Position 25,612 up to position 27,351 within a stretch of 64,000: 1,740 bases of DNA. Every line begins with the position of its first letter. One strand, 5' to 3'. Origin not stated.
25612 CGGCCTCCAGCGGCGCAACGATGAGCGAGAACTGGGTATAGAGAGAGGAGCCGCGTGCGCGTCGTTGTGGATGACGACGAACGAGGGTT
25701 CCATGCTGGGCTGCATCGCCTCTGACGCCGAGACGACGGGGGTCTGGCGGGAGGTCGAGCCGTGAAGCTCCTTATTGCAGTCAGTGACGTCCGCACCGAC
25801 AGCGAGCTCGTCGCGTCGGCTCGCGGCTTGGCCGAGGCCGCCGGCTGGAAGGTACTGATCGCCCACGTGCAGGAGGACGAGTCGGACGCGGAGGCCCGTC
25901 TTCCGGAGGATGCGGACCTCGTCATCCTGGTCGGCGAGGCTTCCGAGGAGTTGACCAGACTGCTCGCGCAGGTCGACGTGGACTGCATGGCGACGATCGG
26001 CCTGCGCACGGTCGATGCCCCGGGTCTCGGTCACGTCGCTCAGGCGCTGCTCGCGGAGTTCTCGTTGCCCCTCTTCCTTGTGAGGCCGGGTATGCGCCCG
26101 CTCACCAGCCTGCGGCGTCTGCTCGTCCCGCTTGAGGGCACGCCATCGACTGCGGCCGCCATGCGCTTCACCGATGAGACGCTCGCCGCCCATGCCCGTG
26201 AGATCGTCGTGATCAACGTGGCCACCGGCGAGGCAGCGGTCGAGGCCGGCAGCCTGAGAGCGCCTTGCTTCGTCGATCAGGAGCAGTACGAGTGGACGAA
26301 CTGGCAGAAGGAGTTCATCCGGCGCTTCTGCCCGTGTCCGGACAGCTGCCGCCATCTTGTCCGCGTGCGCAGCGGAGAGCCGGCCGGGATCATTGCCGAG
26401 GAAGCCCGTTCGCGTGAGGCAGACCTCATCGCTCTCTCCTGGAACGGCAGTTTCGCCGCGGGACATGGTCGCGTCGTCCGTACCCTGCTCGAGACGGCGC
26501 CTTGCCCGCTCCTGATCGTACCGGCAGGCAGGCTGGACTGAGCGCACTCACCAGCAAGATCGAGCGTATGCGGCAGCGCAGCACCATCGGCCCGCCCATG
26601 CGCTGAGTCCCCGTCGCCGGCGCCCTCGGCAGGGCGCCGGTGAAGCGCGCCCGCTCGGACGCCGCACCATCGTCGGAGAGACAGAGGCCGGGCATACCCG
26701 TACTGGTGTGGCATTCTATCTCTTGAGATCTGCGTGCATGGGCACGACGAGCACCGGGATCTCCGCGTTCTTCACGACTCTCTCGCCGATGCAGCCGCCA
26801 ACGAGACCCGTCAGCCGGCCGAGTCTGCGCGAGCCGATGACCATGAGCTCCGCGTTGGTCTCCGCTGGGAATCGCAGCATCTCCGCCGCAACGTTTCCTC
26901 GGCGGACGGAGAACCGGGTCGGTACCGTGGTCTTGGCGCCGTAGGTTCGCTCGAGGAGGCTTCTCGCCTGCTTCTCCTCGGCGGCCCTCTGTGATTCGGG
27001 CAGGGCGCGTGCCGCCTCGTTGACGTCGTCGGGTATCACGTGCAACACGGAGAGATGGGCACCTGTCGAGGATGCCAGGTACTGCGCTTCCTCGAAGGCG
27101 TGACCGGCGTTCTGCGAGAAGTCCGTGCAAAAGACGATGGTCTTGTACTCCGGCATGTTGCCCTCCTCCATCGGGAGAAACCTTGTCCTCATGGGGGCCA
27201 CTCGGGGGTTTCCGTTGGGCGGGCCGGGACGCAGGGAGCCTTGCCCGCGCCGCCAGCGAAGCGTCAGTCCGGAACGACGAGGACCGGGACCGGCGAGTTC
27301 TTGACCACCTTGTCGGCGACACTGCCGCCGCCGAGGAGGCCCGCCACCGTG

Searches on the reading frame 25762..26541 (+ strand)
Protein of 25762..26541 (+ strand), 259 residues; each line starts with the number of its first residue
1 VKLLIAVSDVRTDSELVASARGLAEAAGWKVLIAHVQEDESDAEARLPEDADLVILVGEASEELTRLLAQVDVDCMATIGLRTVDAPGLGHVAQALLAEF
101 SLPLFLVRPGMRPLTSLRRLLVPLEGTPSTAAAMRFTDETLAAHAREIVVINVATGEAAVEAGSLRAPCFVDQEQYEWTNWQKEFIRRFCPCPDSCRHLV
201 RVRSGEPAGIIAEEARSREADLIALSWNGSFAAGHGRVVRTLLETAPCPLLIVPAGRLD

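Call 13: search_protein_families(library=pfam, proteins=[window:25762-26541:+], max_evalue=0.01)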
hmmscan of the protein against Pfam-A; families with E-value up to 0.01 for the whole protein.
window:25762-26541:+ (259 aa): 1 family
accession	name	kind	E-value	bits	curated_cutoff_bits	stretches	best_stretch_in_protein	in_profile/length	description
PF00582.32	Usp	-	3.5e-14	54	24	1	118-254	3-141/141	Universal stress protein family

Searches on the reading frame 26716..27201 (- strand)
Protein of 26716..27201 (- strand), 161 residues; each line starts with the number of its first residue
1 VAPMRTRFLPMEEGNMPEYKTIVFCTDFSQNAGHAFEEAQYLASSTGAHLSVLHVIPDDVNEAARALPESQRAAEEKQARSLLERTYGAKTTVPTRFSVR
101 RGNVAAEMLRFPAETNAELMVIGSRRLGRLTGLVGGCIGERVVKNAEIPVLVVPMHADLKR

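Call 18: search_protein_families(library=pfam, proteins=[window:26716-27201:-], max_evalue=0.01)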
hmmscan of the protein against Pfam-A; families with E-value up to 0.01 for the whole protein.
window:26716-27201:- (161 aa): 1 family
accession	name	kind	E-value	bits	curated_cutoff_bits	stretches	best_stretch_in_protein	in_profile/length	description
PF00582.32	Usp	-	4.3e-28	99.1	24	1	19-154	2-141/141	Universal stress protein family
